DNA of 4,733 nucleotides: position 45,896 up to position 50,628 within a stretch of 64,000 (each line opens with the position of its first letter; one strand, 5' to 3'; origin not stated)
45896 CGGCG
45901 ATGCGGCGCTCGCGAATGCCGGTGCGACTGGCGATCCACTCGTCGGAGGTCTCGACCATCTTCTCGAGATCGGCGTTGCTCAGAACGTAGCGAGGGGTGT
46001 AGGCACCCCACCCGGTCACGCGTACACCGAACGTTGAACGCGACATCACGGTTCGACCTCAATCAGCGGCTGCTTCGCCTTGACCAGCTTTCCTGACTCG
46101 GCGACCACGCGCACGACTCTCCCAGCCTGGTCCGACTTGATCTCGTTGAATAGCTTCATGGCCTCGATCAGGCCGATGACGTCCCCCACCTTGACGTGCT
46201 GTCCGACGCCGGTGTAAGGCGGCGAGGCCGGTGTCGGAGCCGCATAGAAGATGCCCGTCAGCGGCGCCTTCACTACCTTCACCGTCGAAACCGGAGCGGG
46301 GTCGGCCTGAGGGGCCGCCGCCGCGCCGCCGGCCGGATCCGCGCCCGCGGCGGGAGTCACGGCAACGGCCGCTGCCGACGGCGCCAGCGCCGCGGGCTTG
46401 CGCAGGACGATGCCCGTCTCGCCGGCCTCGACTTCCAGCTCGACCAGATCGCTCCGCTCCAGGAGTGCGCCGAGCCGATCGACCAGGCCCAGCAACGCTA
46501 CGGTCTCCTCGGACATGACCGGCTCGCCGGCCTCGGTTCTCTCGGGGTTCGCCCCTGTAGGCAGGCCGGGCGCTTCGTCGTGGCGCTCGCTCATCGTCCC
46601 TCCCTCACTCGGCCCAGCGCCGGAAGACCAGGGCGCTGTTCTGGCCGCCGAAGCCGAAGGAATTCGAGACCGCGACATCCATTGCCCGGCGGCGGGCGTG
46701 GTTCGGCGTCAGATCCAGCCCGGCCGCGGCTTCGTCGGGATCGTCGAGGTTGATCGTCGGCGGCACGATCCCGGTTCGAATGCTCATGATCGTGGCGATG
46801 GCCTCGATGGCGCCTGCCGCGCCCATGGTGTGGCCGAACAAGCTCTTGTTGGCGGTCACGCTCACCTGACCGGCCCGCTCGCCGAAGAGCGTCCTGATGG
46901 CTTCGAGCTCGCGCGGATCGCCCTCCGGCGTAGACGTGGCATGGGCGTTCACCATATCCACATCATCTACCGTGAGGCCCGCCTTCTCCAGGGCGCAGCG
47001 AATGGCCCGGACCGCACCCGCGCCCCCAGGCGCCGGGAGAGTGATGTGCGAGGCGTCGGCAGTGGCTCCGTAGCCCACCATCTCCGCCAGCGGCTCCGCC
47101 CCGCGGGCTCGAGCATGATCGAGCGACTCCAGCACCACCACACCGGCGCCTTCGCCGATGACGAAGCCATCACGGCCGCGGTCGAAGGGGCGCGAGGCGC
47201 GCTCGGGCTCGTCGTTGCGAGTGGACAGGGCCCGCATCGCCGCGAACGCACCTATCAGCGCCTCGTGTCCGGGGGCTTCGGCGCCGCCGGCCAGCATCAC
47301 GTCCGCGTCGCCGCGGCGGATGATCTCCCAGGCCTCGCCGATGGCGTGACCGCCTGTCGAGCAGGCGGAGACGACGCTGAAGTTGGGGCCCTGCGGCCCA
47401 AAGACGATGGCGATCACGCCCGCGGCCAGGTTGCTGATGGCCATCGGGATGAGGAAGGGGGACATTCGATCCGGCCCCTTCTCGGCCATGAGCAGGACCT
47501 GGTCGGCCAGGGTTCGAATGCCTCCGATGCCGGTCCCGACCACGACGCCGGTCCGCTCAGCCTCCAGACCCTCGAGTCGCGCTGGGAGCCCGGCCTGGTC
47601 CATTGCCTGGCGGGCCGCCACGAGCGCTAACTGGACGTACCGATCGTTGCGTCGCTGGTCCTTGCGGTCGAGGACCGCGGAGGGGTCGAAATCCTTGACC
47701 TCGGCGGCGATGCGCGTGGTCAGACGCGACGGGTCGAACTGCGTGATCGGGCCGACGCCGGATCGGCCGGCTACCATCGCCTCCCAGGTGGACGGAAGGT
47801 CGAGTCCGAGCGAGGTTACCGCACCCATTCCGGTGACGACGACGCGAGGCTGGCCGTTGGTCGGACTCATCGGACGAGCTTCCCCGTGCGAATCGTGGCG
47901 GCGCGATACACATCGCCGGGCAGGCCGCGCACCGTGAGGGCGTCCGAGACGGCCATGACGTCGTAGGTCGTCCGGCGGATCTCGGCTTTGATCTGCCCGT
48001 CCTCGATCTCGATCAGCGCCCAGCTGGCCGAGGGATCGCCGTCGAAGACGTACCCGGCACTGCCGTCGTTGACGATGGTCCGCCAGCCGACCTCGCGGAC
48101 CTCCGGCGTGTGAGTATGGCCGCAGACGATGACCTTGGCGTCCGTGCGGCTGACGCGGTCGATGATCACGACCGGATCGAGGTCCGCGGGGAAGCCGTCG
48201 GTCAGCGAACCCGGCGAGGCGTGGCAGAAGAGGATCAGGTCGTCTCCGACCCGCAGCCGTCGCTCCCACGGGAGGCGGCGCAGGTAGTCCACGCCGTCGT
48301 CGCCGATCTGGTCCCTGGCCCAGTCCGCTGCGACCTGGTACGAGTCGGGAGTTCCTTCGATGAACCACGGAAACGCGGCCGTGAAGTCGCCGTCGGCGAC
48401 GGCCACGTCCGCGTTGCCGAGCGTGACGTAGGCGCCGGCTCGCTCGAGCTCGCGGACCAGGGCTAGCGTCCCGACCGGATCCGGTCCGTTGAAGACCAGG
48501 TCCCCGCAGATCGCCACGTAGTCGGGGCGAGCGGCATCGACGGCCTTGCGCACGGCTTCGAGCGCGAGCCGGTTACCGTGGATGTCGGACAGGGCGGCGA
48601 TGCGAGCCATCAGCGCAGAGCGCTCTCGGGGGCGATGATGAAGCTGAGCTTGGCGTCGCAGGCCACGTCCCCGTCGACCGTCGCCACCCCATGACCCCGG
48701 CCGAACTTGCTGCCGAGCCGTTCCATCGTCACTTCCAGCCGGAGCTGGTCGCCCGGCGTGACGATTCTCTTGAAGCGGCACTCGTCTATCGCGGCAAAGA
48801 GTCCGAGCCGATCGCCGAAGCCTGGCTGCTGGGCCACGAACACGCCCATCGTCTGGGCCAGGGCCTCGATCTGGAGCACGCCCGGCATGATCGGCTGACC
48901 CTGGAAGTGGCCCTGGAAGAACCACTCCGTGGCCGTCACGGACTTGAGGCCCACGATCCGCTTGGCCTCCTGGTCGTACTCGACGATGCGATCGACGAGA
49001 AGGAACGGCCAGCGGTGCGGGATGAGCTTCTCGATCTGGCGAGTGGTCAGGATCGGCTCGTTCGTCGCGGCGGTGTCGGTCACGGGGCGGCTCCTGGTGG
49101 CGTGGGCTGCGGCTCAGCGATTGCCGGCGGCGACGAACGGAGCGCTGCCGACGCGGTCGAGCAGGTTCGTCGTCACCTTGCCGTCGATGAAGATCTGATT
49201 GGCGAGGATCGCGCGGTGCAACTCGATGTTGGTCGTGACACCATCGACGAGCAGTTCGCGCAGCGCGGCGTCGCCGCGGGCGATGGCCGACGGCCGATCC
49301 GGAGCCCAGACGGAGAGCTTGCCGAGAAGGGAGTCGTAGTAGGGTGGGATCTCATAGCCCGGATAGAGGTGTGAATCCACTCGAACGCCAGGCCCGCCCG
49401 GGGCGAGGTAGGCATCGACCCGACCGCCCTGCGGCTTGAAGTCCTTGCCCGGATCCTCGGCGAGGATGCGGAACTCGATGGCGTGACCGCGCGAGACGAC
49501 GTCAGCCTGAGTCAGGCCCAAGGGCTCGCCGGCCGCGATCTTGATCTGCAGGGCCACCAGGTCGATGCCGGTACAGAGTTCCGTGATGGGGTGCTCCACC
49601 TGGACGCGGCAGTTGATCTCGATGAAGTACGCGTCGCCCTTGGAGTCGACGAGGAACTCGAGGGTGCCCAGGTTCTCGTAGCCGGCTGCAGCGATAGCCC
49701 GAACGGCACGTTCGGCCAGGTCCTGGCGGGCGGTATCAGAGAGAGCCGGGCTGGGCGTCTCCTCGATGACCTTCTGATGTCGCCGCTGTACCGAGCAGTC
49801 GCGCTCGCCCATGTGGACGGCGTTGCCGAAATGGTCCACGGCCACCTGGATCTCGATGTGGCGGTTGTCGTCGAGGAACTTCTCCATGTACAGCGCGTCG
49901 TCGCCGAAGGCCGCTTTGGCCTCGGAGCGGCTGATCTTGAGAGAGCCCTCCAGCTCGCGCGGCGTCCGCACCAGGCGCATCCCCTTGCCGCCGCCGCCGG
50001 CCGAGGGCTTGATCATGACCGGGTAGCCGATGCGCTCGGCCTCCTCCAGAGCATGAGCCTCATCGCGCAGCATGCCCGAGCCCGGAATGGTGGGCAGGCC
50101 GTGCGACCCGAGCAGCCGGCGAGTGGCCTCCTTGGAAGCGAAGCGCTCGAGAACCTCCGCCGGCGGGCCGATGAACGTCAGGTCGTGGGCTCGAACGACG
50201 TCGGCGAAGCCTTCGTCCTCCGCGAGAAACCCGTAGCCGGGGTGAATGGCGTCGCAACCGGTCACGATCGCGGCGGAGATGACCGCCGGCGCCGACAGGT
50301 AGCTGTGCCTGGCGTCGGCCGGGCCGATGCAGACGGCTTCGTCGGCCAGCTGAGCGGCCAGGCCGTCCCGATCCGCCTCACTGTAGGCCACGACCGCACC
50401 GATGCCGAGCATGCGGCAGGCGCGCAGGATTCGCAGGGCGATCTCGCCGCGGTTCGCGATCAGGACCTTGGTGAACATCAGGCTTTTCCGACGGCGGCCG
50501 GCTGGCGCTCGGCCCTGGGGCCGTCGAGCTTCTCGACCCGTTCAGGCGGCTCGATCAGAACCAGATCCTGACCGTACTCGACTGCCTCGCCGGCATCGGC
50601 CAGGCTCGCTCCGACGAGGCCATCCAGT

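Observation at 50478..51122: Lysine-less BCCP paralogue sits in the accB slot directly upstream of accC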

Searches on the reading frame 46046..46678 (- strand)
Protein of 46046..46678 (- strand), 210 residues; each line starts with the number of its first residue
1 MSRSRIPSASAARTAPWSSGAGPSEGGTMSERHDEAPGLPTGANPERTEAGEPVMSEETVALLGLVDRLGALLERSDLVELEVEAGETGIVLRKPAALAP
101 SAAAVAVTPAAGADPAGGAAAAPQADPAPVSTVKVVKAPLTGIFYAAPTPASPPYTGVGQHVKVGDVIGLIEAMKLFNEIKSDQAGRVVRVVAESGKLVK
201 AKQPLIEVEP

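Call 3: search_protein_families(library=pfam, proteins=[window:46046-46678:-], max_evalue=1)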
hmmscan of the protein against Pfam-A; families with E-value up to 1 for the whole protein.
window:46046-46678:- (210 aa): 3 families
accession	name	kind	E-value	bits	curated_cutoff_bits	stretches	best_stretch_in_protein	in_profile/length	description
PF00364.28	Biotin_lipoyl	-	3.9e-14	52.7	22.1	1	135-207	2-72/73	Biotin-requiring enzyme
PF13533.13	Biotin_lipoyl_2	-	0.0013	19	29.8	1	180-207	3-30/32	Biotin-lipoyl like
PF01597.25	GCV_H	-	0.095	13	22.2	1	158-191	41-74/122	Glycine cleavage H-protein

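Call 4: search_protein_families(library=ncbifam, proteins=[window:46046-46678:-], max_evalue=1)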
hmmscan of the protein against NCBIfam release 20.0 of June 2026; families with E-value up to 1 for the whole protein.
window:46046-46678:- (210 aa): 20 families
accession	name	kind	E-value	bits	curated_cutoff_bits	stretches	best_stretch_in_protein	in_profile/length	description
TIGR00531.1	BCCP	equivalog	4.4e-30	105.2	115.2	1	69-209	9-155/156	acetyl-CoA carboxylase biotin carboxyl carrier protein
NF005457.0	PRK07051.1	equivalog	5.6e-24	84.1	87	1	135-209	5-79/80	acetyl-CoA carboxylase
NF006761.0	PRK09282.1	domain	2e-12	46.4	402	1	124-209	512-590/591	pyruvate carboxylase subunit B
NF004173.0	PRK05641.1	equivalog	4.2e-10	40.4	199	1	81-208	34-152/153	putative acetyl-CoA carboxylase biotin carboxyl carrier protein subunit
NF010643.0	PRK14040.1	subfamily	3.5e-08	32.4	892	1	121-208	524-594/595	oxaloacetate decarboxylase subunit alpha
NF047903.1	MmDecMmdC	equivalog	2.1e-07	31.4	200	1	96-193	23-116/132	methylmalonyl-CoA decarboxylase subunit gamma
TIGR01108.1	oadA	equivalog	4.8e-07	28.6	756.5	1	119-203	503-580/582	sodium-extruding oxaloacetate decarboxylase subunit alpha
NF009554.0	PRK12999.1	equivalog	6.7e-06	24.2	965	1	157-209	1094-1146/1147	pyruvate carboxylase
TIGR02712.1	urea_carbox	equivalog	1.9e-05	22.5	1303.85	1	156-208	1148-1200/1201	urea carboxylase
NF005117.0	PRK06549.1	equivalog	2.8e-05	24.7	159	1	84-208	17-129/130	acetyl-CoA carboxylase biotin carboxyl carrier protein subunit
NF010645.0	PRK14042.1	equivalog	0.00015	20.7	1182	1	156-209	541-594/596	pyruvate carboxylase subunit B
TIGR01235.1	pyruv_carbox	equivalog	0.00039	18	1114.45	1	157-208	1091-1142/1143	pyruvate carboxylase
NF006079.0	PRK08225.1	equivalog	0.00074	19.5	95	1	157-209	18-70/70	acetyl-CoA carboxylase biotin carboxyl carrier protein subunit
NF004547.1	PRK05889.1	equivalog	0.0019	18.4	75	1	158-202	20-64/71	biotin/lipoyl-binding carrier protein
NF011457.0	PRK14875.1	equivalog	0.0035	16.4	307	1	158-205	27-74/372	acetoin dehydrogenase dihydrolipoyllysine-residue acetyltransferase subunit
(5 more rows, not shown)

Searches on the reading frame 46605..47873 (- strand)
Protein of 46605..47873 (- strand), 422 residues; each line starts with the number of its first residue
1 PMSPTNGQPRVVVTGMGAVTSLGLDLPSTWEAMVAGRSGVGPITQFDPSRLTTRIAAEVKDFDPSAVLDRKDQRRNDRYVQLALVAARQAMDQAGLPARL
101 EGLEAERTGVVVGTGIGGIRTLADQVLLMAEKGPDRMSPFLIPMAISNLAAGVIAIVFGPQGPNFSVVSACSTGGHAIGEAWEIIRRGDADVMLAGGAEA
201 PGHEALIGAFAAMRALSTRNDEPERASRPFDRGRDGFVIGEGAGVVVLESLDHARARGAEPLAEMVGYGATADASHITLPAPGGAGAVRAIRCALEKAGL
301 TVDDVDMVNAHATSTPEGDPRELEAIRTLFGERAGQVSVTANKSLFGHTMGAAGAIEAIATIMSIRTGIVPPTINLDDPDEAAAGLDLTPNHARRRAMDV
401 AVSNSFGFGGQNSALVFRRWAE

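Call 70: search_protein_families(library=pfam, proteins=[window:46605-47873:-], max_evalue=0.0001)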
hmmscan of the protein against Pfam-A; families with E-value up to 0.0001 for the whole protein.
window:46605-47873:- (422 aa): 3 families
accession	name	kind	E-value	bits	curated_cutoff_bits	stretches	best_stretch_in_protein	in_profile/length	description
PF00109.32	ketoacyl-synt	-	6.6e-58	196.7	20.8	1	10-254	3-252/252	Beta-ketoacyl synthase, N-terminal domain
PF02801.28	Ketoacyl-synt_C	-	1.2e-36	125.8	20.8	1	262-376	1-118/119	Beta-ketoacyl synthase, C-terminal domain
PF00108.29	Thiolase_N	-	2.4e-05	24.3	26.4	1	165-206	79-120/260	Thiolase, N-terminal domain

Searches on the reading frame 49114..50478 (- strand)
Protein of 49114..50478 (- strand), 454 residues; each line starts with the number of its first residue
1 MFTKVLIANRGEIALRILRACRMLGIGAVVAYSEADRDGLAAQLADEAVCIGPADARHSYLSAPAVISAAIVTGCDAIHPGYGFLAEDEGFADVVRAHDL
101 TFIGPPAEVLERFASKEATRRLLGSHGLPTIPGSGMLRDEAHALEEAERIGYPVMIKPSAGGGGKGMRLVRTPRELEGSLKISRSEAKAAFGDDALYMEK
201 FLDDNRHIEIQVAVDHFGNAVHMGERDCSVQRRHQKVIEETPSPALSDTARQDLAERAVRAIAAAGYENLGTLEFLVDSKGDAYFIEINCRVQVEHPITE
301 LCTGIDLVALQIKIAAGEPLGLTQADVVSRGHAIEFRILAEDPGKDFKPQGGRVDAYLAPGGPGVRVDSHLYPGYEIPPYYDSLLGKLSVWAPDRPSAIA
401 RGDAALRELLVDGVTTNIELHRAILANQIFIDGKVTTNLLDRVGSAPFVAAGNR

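Call 3: search_protein_families(library=pfam, proteins=[window:49114-50478:-], max_evalue=1)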
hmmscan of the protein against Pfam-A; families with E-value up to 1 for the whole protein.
window:49114-50478:- (454 aa): 9 families
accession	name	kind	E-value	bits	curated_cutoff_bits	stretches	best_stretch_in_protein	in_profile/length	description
PF02786.22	CPSase_L_D2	-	8.7e-70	235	19.8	1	116-321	2-209/211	Carbamoyl-phosphate synthase L chain, ATP binding domain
PF00289.28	Biotin_carb_N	-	3.4e-40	137.4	25.5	1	1-110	1-110/110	Biotin carboxylase, N-terminal domain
PF02785.25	Biotin_carb_C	-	6.6e-36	123.1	32.4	1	335-441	1-107/108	Biotin carboxylase C-terminal domain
PF07478.18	Dala_Dala_lig_C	-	3.2e-08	33.8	24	1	127-290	6-174/204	D-ala D-ala ligase C-terminus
PF02222.28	ATP-grasp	-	3.1e-07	30.6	27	1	125-291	5-162/179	ATP-grasp domain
PF02655.19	ATP-grasp_3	-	0.00011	22.7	23.2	1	117-177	5-57/160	ATP-grasp domain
PF13549.11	ATP-grasp_5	-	0.023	14.5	27.6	1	116-157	12-52/221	ATP-grasp domain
PF13535.11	ATP-grasp_4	-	0.064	13.3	27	1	150-290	1-150/160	ATP-grasp domain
PF12482.14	DUF3701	-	0.18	12.4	26.9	1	241-285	7-51/93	Phage integrase protein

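Call 4: search_protein_families(library=ncbifam, proteins=[window:49114-50478:-], max_evalue=1)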
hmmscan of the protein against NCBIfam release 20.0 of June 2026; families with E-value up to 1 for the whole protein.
window:49114-50478:- (454 aa): 43 families (the best 25 are shown)
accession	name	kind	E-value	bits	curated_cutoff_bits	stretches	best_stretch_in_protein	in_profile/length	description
NF006367.0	PRK08591.1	subfamily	1.2e-190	634.1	597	1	1-442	1-443/451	acetyl-CoA carboxylase biotin carboxylase subunit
TIGR00514.1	accC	equivalog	2.1e-184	613.5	626.5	1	1-442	1-443/449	acetyl-CoA carboxylase biotin carboxylase subunit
NF006406.0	PRK08654.1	equivalog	3.9e-170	566.6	739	1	1-441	1-441/499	acetyl-CoA carboxylase biotin carboxylase subunit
NF004085.0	PRK05586.1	equivalog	6.1e-169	562.6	723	1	1-441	1-442/448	acetyl-CoA carboxylase biotin carboxylase subunit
NF009471.0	PRK12833.1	equivalog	1.4e-165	551.4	686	1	3-441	6-445/467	acetyl-CoA carboxylase biotin carboxylase subunit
NF009554.0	PRK12999.1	equivalog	3e-164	548.6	965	1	2-442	5-454/1147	pyruvate carboxylase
NF005525.0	PRK07178.1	equivalog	7.8e-158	526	768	1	1-441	1-440/471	acetyl-CoA carboxylase biotin carboxylase subunit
NF006286.0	PRK08462.1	equivalog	1.3e-156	521.9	740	1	3-442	5-443/445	acetyl-CoA carboxylase biotin carboxylase subunit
TIGR01235.1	pyruv_carbox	equivalog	6.2e-145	484.3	1114.45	1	4-442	1-450/1143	pyruvate carboxylase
TIGR02712.1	urea_carbox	equivalog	1.3e-143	480.3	1303.85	1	2-444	1-443/1201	urea carboxylase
NF006287.0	PRK08463.1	equivalog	5.9e-140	467.2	775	1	1-440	1-441/479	acetyl-CoA carboxylase subunit A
TIGR01369.1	CPSaseII_lrg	equivalog_domain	1.8e-13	49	1027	1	96-320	108-869/1052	carbamoyl-phosphate synthase (glutamine-hydrolyzing) large subunit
NF003671.0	PRK05294.1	equivalog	9.2e-13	46.7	599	1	92-321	643-867/1058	carbamoyl-phosphate synthase large subunit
NF002563.0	PRK02186.1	subfamily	4.2e-11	41.8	625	1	115-340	107-325/890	argininosuccinate lyase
TIGR01205.1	D_ala_D_alaTIGR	subfamily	8.1e-11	41.4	245.65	1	87-289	78-284/318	D-alanine--D-alanine ligase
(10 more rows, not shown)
